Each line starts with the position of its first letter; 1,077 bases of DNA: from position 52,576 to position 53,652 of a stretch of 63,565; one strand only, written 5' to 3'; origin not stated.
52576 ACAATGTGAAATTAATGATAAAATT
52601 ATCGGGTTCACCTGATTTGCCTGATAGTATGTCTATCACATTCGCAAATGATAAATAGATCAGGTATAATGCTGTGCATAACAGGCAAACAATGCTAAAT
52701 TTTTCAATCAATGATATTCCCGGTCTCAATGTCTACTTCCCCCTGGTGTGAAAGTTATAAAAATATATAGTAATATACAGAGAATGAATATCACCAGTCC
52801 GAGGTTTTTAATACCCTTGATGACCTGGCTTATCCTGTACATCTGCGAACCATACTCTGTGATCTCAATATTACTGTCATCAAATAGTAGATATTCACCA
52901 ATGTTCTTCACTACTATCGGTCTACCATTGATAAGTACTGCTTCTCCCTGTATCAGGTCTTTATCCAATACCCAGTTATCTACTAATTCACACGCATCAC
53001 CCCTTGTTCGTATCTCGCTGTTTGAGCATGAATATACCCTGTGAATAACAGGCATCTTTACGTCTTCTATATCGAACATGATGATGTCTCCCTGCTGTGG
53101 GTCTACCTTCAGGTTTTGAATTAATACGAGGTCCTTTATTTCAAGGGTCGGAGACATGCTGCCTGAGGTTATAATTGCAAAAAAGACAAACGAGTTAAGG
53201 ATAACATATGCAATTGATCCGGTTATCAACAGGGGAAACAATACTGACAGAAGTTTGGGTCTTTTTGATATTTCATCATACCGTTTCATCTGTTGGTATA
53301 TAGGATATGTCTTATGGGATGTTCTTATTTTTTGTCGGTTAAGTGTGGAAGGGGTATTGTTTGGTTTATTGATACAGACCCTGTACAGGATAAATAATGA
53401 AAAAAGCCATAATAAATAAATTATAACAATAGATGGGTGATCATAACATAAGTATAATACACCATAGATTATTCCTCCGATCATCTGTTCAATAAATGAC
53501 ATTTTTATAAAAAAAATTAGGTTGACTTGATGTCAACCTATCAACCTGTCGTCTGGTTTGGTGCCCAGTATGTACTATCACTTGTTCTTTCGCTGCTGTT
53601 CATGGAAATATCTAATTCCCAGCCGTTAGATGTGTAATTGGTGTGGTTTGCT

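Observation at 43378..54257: Translationally coupled five-gene operon for a ~37-heme, S-layer-domain cytochrome: a self-contained extracellular electron transfer module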

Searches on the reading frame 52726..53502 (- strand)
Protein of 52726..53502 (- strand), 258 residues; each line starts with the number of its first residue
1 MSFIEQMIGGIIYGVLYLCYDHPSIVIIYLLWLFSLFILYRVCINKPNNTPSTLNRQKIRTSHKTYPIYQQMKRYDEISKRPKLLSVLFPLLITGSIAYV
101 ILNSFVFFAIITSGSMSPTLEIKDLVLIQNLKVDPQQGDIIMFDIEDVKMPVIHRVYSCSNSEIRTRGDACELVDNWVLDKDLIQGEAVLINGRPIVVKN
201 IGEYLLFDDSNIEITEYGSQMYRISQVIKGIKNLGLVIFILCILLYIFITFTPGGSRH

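Call 4: search_protein_families(library=pfam, proteins=[window:52726-53502:-], max_evalue=0.1)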
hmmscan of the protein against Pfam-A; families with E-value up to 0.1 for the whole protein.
window:52726-53502:- (258 aa): 3 families
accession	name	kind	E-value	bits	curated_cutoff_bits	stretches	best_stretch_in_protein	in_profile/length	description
PF10502.14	Peptidase_S26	-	2.1e-07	31.5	22.9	1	91-169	8-90/168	Signal peptidase, peptidase S26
PF00717.28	Peptidase_S24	-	7.2e-05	22.9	23.3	1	103-164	32-89/116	Peptidase S24-like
PF05814.16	Ac76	-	0.0021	18.5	22.5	1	1-65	1-66/83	Orf76 (Ac76)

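Call 5: search_protein_families(library=ncbifam, proteins=[window:52726-53502:-], max_evalue=0.1)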
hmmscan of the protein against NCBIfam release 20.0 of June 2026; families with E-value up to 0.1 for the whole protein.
window:52726-53502:- (258 aa): 5 families
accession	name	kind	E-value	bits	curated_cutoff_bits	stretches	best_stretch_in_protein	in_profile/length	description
TIGR02228.1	sigpep_I_arch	equivalog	2e-13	50.5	51.85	1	87-188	9-119/158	signal peptidase I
TIGR02227.1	sigpep_I_bact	equivalog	2.2e-10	40.6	47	1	92-176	6-93/162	signal peptidase I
NF046067.1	SigPepSipWBacil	equivalog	0.0001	21.9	190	1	110-176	42-113/189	signal peptidase I SipW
NF008114.0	PRK10861.1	equivalog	0.0016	17.8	277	1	43-130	21-106/324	signal peptidase I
TIGR02754.1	sod_Ni_protease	equivalog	0.03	14.8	63.25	1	112-170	4-66/90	nickel-type superoxide dismutase maturation protease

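Call 81: search_solved_structures(query=window:52726-53502:-, max_evalue=1, show_alignments=2)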
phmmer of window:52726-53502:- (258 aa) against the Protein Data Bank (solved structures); distinct sequences matched with E-value up to 1: 3.
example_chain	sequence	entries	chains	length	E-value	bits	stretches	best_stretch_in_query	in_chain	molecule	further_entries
7p2q_A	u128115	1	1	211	4.6e-07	32.7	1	99-176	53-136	Signal peptidase complex catalytic subunit SEC11C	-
7p2p_A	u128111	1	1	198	5.6e-06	29.2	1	99-169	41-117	Signal peptidase complex catalytic subunit SEC11A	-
9rjb_A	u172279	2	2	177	1.2e-05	28.1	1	99-169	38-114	Signal peptidase complex catalytic subunit SEC11A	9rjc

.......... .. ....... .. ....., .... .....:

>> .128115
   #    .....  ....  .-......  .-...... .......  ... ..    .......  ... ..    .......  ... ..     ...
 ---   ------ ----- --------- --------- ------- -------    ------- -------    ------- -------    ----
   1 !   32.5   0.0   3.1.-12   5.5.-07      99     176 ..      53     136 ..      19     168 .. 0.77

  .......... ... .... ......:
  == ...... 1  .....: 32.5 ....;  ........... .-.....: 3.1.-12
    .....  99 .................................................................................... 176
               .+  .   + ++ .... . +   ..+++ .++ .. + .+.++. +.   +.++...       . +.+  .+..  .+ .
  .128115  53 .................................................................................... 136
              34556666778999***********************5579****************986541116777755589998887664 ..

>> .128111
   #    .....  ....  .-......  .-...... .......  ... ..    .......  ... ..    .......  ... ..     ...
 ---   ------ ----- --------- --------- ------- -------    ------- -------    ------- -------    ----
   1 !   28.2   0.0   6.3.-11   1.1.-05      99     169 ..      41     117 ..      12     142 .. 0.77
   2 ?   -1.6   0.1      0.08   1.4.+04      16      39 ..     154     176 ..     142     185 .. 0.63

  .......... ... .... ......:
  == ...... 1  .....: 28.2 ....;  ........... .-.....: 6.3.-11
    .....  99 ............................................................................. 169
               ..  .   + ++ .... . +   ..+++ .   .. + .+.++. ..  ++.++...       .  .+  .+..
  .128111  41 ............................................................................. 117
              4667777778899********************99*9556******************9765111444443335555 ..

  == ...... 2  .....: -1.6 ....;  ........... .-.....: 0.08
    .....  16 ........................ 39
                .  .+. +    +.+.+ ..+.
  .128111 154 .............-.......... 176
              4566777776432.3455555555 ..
